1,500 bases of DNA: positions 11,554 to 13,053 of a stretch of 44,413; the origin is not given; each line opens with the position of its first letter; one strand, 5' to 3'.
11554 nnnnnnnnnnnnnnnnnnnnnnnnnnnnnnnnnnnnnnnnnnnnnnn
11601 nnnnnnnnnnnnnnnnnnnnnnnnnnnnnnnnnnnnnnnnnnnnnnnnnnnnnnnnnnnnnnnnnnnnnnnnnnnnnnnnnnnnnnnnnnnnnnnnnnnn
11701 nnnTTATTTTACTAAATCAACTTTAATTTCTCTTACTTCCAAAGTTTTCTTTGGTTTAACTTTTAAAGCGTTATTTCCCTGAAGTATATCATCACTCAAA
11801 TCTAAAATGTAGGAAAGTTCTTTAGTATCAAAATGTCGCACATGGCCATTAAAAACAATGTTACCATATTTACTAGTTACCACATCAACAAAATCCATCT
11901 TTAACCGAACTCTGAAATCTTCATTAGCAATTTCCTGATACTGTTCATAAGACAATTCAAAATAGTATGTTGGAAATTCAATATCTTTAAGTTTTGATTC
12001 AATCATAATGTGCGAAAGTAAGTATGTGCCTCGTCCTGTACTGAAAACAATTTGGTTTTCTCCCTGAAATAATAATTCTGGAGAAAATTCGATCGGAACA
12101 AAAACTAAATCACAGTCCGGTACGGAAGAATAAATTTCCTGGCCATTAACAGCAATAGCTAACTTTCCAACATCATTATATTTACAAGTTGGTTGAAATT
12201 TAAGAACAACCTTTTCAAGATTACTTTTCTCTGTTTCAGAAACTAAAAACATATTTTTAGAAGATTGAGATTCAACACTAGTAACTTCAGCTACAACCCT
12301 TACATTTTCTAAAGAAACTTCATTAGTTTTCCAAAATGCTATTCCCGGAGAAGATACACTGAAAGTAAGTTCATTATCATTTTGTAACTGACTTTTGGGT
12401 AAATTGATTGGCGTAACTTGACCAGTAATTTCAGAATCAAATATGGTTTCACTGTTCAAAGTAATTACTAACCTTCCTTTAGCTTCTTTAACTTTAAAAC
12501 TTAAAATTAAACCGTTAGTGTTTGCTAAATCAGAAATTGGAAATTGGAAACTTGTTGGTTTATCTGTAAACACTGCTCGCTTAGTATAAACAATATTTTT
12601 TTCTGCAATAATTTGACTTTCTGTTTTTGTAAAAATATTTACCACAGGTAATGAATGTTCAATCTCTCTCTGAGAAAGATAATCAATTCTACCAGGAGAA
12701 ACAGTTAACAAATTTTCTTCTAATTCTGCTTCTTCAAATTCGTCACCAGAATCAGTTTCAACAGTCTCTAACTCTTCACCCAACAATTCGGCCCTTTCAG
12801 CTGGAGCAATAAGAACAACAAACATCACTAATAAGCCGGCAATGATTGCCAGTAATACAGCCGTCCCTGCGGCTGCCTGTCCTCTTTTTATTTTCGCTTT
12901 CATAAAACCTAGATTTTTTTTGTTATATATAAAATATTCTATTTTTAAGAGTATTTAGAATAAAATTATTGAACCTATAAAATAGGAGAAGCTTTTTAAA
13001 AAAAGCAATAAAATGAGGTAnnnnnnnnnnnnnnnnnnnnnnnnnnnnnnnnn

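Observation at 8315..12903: Four-gene operon of exclusively envelope proteins headed by a pilin-like class III signal protein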

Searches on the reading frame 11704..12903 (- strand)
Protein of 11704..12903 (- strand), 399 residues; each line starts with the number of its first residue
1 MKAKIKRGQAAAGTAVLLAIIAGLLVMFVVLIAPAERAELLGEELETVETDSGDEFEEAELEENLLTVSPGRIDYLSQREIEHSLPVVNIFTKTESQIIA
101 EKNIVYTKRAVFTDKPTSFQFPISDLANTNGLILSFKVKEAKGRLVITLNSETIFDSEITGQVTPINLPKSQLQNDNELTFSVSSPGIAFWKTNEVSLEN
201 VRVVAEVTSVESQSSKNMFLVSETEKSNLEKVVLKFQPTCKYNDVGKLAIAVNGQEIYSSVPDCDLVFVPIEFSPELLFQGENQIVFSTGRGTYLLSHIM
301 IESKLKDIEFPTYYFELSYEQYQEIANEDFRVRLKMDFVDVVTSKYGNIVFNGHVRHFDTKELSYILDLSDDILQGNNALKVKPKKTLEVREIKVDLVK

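Call 4: search_protein_families(library=pfam, proteins=[window:11704-12903:-], max_evalue=1)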
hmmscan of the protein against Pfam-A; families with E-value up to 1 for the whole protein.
window:11704-12903:- (399 aa): 0 families

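Call 5: search_protein_families(library=ncbifam, proteins=[window:11704-12903:-], max_evalue=1)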
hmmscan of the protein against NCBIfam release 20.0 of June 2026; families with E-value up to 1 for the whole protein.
window:11704-12903:- (399 aa): 0 families

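Call 15: find_homologous_proteins(query=window:11704-12903:-, max_evalue=0.001)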
Query window:11704-12903:- (399 aa): 344 proteins with E <= 0.001 among 8000 candidates; the best 120 are listed.
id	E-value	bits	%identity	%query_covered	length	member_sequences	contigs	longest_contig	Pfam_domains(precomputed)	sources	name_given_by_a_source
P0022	8.4e-228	774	100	90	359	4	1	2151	-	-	-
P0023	1.1e-227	773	88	100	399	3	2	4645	-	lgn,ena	-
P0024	1.6e-172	592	66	100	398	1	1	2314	-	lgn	-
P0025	3.4e-167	574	64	99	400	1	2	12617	-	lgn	-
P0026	8.1e-166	570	63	98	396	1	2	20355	-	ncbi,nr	ncbi:MAG: hypothetical protein KJ597_01920 [Nanoarchaeota archaeon]|nr:hypothetical protein [Nanoarc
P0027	8.8e-165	566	61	100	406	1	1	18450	-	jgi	jgi:hypothetical protein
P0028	1.3e-164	566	64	99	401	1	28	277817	-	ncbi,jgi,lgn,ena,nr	ncbi:hypothetical protein HON71_01695 [Candidatus Woesearchaeota archaeon]|jgi:hypothetical protein|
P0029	2.6e-164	565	62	99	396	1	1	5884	-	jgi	-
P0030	6.2e-164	564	64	99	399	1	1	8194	-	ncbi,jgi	-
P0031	7.7e-164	563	66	99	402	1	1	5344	-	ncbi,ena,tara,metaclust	tara:strand:- start:122 stop:1330 length:1209 start_codon:yes stop_codon:yes gene_type:complete|meta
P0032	8.9e-164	563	63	99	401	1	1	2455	-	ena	-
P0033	4.0e-162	558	61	99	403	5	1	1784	-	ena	-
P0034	2.3e-161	555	60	100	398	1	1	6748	-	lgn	-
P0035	2.7e-161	555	62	99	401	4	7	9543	-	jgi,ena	jgi:hypothetical protein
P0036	3.0e-160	551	62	99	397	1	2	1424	-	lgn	-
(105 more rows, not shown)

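Call 22: search_solved_structures(query=A1, max_evalue=10)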
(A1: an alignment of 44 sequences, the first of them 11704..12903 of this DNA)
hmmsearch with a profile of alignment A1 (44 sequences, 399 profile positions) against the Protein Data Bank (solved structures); distinct sequences matched with E-value up to 10: 3.
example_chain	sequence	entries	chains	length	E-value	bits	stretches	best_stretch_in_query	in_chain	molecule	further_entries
9wca_J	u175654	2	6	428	1.2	11.1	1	142-204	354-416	A8 gpJ 713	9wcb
7ct8_A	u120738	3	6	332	2.6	10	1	149-217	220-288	tRNA U34 carboxymethyltransferase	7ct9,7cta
4gkw_A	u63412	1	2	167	4.4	9.2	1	37-175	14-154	Spindle assembly abnormal protein 6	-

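Call 24: find_related_loci(query=A1, collection=genome_contigs, flank=7000)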
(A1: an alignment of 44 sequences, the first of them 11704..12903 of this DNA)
Query A1 (399 aa) in genome_contigs; peptide patterns used: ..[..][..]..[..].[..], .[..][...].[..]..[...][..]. (x = any residue, [..] = any of these).
173 stretches matched a pattern; 77 encode a relative of the query (tblastn E <= 1e-3); 75 distinct loci.
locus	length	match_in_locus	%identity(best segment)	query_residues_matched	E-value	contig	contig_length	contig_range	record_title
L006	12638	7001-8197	87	1-399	0e+0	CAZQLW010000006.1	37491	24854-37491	MAG TPA_asm: uncultured Methanosarcinales archaeon isolate SRP077602_co2_353 genome assembly, contig: NODE_1645_length_3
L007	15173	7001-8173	63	6-398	1e-175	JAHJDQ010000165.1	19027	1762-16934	MAG: Nanoarchaeota archaeon isolate Modern_marine.mb.67 Modern_marine.mb.67_k141_2131360, whole genome shotgun sequence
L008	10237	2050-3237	64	6-399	9e-171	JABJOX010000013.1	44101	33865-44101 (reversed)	MAG: Candidatus Woesearchaeota archaeon isolate SI075_bin52 k141_1738603, whole genome shotgun sequence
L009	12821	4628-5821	65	2-399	2e-169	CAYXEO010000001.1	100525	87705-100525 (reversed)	MAG TPA_asm: uncultured Methanosarcinales archaeon isolate SRP077602_co6_159 genome assembly, contig: NODE_247_length_10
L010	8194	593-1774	64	6-399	9e-169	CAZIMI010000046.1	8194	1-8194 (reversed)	MAG TPA_asm: uncultured Methanosarcinales archaeon isolate SRP077602_co6_348 genome assembly, contig: NODE_13175_length_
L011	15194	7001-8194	61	6-399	6e-168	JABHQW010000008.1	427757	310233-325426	MAG: Candidatus Woesearchaeota archaeon isolate SI039_bin115 k141_1797022, whole genome shotgun sequence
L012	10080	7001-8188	62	6-399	4e-167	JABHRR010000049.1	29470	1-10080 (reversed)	MAG: Candidatus Woesearchaeota archaeon isolate SI039_bin18 k141_927935, whole genome shotgun sequence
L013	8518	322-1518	60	1-399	3e-161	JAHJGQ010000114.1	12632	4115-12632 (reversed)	MAG: Nanoarchaeota archaeon isolate Modern_marine_glass_biofilm.mb.79 Modern_marine_glas.mb.79_k141_1102740, whole genom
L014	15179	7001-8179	59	6-399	4e-159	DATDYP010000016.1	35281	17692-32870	MAG TPA_asm: Candidatus Nanoarchaeia archaeon isolate SMAG_U8168 k141_562415, whole genome shotgun sequence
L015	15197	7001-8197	56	1-399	1e-158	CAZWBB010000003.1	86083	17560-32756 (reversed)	MAG TPA_asm: uncultured Methanosarcinales archaeon isolate SRP077602_co2_374 genome assembly, contig: NODE_372_length_86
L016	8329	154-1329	57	4-398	7e-156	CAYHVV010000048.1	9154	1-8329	MAG TPA_asm: uncultured Methanosarcinales archaeon isolate ERP119705_co15_611 genome assembly, contig: NODE_9141_length_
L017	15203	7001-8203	56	1-399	5e-156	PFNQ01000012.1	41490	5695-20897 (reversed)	MAG: Candidatus Woesearchaeota archaeon CG_4_10_14_0_2_um_filter_33_13 CG_4_10_14_0.2_scaffold_219_c, whole genome shotg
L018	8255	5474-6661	58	1-399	6e-156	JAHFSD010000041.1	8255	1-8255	MAG: archaeon isolate nzgw59 NODE_21830_length_8256_cov_3.697480, whole genome shotgun sequence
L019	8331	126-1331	57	1-399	2e-155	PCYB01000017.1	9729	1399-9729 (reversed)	MAG: Candidatus Woesearchaeota archaeon CG10_big_fil_rev_8_21_14_0_10_36_11 CG10_8_21_14_0.10_scaffold_7675_c, whole gen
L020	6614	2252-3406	58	16-399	8e-154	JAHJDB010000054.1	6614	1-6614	MAG: Nanoarchaeota archaeon isolate Modern_marine.mb.327 Modern_marine.mb.327_k141_1337930, whole genome shotgun sequenc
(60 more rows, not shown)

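Call 30: predict_structure(alignment_id=A1)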
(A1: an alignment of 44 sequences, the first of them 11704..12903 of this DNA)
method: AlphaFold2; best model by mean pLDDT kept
length: 399 residues; sequences in the alignment: 44
mean_pLDDT: 84.7   pTM: 0.55
mean pLDDT of the five models: 84.7, 84.3, 83.4, 80.6, 78.6
residues with pLDDT >= 90: 195; 70-90: 151; 50-70: 30; < 50: 23
segments of 3 or more residues with pLDDT < 50: 1-10, 42-53
pLDDT, mean of each block of 10 residues (from residue 1): 45 71 83 63 41 60 92 83 90 80 86 84 86 92 91 91 90 93 74 84 83 87 89 95 90 97 90 96 94 91 88 94 94 90 82 89 87 94 89 93
secondary structure, 60 per line:
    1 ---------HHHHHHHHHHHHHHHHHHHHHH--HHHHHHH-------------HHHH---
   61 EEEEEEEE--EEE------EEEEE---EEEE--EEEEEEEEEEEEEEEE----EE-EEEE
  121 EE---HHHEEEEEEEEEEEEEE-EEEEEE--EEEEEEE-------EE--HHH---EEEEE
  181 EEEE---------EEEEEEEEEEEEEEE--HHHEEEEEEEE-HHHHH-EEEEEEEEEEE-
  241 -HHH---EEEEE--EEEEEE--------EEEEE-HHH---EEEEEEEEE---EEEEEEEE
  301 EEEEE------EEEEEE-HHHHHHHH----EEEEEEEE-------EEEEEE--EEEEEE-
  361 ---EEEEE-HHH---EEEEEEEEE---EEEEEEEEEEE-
elements in order: H10-31 H34-40 H54-57 E61-68 E71-73 E80-84 E88-91 E94-109 E117-122 E129-142 E144-149 E152-158 E176-184 E194-208 E214-221 H223-227 E229-239 E248-252 E255-260 E269-273 E281-289 E293-305 E312-317 H319-326 E331-338 E346-351 E354-359 E364-368 E376-384 E388-398

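Call 33: fold_search(model_id=the predicted structure, library=pdb)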
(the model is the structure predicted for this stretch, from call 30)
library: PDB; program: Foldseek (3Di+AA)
matches with E <= 10: 1417; with E <= 0.001: 39
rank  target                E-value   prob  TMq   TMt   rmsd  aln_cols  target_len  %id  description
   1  8qqh_BBB              5.0e-08  1.00  0.18  0.08  38.1       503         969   10  Structure of beta-galactosidase from Desulfurococcus amyloliticus (released 2024-08-14)
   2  8qqh_AAA              9.3e-08  1.00  0.18  0.08  36.9       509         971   10  Structure of beta-galactosidase from Desulfurococcus amyloliticus (released 2024-08-14)
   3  6a48                  2.2e-06  1.00  0.18  0.12  30.4       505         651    8  Crystal structure of reelin N-terminal region (released 2019-06-19)
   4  6eon                  1.0e-05  0.98  0.15  0.09  33.0       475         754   11  Galactanase BT0290 (released 2017-11-29)
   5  4e8c_A                1.2e-05  1.00  0.16  0.11  21.0       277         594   13  Crystal structure of streptococcal beta-galactosidase in complex with galactose (released 2012-05-30)
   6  4e8c_B                2.0e-05  1.00  0.16  0.11  24.3       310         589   12  Crystal structure of streptococcal beta-galactosidase in complex with galactose (released 2012-05-30)
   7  8h25_A                2.3e-05  1.00  0.18  0.13  19.5       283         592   14  Lacticaseibacillus casei GH35 beta-galactosidase LBCZ_0230 (released 2023-08-16)
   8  3d3a                  2.3e-05  1.00  0.16  0.11  18.6       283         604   12  Crystal structure of a beta-galactosidase from Bacteroides thetaiotaomicron (released 2008-05-27)
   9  8w7n                  2.7e-05  0.98  0.15  0.07  23.0       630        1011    6  Crystal structure of the in-cell Cry1Aa purified from Bacillus thuringiensis (released 2024-03-06)
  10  4e8d_A                3.7e-05  1.00  0.18  0.13  19.6       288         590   11  Crystal structure of streptococcal beta-galactosidase (released 2012-05-30)
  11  9fmt_C                4.7e-05  1.00  0.22  0.15  31.1       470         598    8  Cryo-EM structure of the BcsB hexameric crown from the E. coli cellulose secretion macrocomplex (released 2024-10-16)
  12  5ej1_B                5.0e-05  1.00  0.20  0.12  24.3       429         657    8  Pre-translocation state of bacterial cellulose synthase (released 2016-03-30)
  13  4w8j                  5.8e-05  0.95  0.16  0.07  24.3       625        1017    6  Structure of the full-length insecticidal protein Cry1Ac reveals intriguing details of toxin packaging into in vivo form (released 2014-09-17)
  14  3w5g_A                7.5e-05  0.99  0.14  0.09  19.5       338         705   11  Crystal structure of tomato beta-galactosidase 4 in complex with galactose (released 2014-01-29)
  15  6yg8_D                8.8e-05  1.00  0.20  0.13  24.5       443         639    7  Cryo-EM structure of a BcsB pentamer in the context of an assembled Bcs macrocomplex (released 2021-02-24)
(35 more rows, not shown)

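Call 37: search_protein_families(library=pfam, alignment_id=A1, max_evalue=1)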
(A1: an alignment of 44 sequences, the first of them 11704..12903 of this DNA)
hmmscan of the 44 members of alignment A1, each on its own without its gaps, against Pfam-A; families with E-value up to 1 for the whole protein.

A. member 1, window:11704-12903:- (399 aa): 0 families

B. families by the number of members that match (of 44 scanned): 29 families (the first 25 are shown)
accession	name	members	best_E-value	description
PF24099.1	RBD_DGKtheta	4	0.0087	Diacylglycerol kinase theta, RNA-binding domain-like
PF14683.12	CBM-like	3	0.01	Polysaccharide lyase family 4, domain III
PF14545.12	DBB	2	0.0068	Dof, BCAP, and BANK (DBB) motif,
PF00169.35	PH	2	0.032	PH domain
PF22666.2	Glyco_hydro_2_N2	2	0.09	Glycosyl hydrolase 2 galactose-binding domain-like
PF18040.7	BPA_C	2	0.1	beta porphyranase A C-terminal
PF09186.17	DUF1949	1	0.0049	Domain of unknown function (DUF1949)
PF02837.24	Glyco_hydro_2_N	1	0.012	Glycosyl hydrolases family 2, sugar binding domain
PF25262.1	DUF7862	1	0.027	Domain of unknown function (DUF7862)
PF16706.11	Izumo-Ig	1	0.037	Izumo-like Immunoglobulin domain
PF09643.15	YopX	1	0.037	YopX protein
PF10265.14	Miga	1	0.056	Mitoguardin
PF20077.4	CcmD_alt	1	0.059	CcmD family protein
PF03840.19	SecG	1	0.064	Preprotein translocase SecG subunit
PF21242.3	ECT2_PH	1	0.082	ECT2, PH domain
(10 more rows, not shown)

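Call 61: search_protein_representatives(alignment_id=A1)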
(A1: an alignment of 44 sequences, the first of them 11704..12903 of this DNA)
Query: 44 sequences, 399 profile positions. Proteins with E-value up to 0.001 (for the whole library): 1163; up to 1e-10: 807; up to 1e-30: 488. The best 150 are listed.
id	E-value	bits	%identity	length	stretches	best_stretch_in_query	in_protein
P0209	4.6e-140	483.4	-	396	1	2-398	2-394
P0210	7.1e-139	479.4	-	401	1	4-397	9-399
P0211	6.7e-137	472.9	-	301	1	2-303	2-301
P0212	1.6e-136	471.7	-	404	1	4-399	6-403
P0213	1.3e-135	468.7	-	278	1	123-399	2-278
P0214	6.7e-126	436.7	-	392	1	4-395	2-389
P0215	8.6e-126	436.4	-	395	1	2-395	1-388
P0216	5.9e-123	427.0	-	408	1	5-397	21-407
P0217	2.3e-121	421.8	-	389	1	3-398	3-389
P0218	9.4e-121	419.8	-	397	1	3-399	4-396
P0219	1.1e-119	416.2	-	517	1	4-396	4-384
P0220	2.8e-119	414.9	-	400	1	4-397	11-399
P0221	1.7e-112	392.5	-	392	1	5-399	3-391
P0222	1.1e-110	386.7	-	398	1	4-397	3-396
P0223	2.1e-108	379.1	-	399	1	9-397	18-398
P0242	1.6e-100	353.1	-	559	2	3-328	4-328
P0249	5.1e-99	348.2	-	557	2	2-323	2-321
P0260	1.6e-96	340.0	-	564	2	5-320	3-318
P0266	2.8e-95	335.9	-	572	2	2-324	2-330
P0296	3.8e-89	315.7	-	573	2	3-328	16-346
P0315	8.9e-86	304.6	-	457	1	9-396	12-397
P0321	7.4e-85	301.6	-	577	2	5-328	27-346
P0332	2.7e-82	293.1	-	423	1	11-395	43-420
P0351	9.3e-78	278.2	-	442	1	14-395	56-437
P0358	5.4e-77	275.7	-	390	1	3-396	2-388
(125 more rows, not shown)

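Call 62: find_encoding_contigs(protein=P0242, flank=7000, max_places=3)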
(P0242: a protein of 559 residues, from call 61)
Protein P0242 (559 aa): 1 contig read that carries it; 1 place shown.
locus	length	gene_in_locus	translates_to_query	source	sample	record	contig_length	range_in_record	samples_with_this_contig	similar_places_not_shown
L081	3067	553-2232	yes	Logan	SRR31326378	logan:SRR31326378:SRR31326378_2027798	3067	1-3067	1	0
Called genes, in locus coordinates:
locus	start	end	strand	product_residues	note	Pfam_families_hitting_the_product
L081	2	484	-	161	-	?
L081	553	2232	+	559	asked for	-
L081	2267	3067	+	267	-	?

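Call 63: find_encoding_contigs(protein=P0249, flank=7000, max_places=3)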
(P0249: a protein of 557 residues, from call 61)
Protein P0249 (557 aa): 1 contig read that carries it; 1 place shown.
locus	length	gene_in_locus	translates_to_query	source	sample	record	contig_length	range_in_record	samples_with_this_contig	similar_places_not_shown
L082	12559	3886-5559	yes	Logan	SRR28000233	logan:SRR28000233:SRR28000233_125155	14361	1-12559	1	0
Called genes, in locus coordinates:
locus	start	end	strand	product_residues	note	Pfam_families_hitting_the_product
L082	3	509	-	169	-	?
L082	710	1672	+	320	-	PF01515:PTA_PTB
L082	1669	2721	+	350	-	PF00871:Acetate_kinase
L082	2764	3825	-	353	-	PF26356:Pelota_N, PF03464:eRF1_2 (weak), PF03465:eRF1_3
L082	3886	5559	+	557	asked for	-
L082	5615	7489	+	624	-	PF13240:Zn_Ribbon_1 (faint)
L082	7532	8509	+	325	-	-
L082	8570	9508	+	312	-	-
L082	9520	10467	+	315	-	-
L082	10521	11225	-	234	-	-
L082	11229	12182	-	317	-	PF03215:Rad17 (faint), PF05496:RuvB_N, PF04851:ResIII (weak), PF00004:AAA, PF13173:AAA_14 (weak), PF13177:DNA_pol3_delta2 (weak), PF08542:Rep_fac_C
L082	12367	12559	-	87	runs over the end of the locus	PF05239:PRC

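Call 64: find_encoding_contigs(protein=P0266, flank=7000, max_places=3)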
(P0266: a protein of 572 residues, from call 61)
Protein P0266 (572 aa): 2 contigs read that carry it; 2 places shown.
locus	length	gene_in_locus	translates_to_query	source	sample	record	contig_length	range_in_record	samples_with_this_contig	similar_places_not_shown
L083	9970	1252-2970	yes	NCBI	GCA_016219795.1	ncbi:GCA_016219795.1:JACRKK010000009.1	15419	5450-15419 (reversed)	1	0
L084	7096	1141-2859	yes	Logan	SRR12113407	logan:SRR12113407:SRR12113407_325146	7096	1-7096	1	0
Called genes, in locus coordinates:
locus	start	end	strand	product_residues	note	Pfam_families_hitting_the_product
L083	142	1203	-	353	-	PF26356:Pelota_N, PF03464:eRF1_2, PF03465:eRF1_3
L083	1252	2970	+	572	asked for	-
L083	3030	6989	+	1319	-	-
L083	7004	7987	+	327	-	-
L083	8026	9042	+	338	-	-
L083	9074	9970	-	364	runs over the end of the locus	-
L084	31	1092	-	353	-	PF26356:Pelota_N, PF03464:eRF1_2, PF03465:eRF1_3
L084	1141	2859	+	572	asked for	-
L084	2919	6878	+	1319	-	-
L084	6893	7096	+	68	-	?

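Call 83: list_cluster_members(proteins=[P0266, P0219, P0315, P0249, P0260, P0296, P0321, P0351, P0332, P0358])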
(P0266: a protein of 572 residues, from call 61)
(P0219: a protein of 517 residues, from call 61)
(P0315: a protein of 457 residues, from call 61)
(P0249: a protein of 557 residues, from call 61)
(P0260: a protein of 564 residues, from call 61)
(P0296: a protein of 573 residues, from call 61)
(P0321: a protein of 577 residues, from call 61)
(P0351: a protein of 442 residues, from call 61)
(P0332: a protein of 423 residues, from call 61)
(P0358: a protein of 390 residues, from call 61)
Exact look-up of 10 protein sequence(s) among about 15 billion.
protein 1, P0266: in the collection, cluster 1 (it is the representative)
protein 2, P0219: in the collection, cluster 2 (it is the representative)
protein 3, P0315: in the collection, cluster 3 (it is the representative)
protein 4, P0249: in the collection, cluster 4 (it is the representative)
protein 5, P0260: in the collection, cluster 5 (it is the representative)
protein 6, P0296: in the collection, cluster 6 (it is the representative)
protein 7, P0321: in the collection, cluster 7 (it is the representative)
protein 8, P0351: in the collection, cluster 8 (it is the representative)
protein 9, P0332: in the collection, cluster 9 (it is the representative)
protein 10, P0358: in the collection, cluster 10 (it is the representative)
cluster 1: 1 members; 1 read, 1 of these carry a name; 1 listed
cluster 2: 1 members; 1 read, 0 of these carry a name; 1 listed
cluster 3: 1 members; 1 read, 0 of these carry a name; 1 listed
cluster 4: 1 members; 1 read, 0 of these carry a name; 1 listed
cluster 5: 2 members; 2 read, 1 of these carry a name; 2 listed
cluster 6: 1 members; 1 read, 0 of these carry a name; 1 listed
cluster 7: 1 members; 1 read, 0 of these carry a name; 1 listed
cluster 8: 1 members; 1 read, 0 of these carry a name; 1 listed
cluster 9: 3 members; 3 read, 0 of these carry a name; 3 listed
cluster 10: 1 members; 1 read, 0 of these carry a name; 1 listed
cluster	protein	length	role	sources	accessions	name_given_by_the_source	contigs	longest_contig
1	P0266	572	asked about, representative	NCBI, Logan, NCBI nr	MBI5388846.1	hypothetical protein HZB01_00535 [Candidatus Woesearchaeota archaeon] | hypothetical protein [Candidatus Woesearchaeota archaeon]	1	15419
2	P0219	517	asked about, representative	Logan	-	-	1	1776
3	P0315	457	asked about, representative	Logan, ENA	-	-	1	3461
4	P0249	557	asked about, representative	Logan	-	-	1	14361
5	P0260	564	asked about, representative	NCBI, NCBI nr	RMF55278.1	hypothetical protein D6745_02570 [Candidatus Woesearchaeota archaeon] | MAG: hypothetical protein D6745_02570 [Candidatus Woesearchaeota archaeon]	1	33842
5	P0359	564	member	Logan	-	-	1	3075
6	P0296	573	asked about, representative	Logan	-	-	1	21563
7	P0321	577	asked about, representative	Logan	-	-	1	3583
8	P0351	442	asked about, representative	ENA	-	-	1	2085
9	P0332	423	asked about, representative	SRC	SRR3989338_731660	-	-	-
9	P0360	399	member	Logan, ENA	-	-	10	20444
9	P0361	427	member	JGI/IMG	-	-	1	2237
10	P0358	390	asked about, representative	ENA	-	-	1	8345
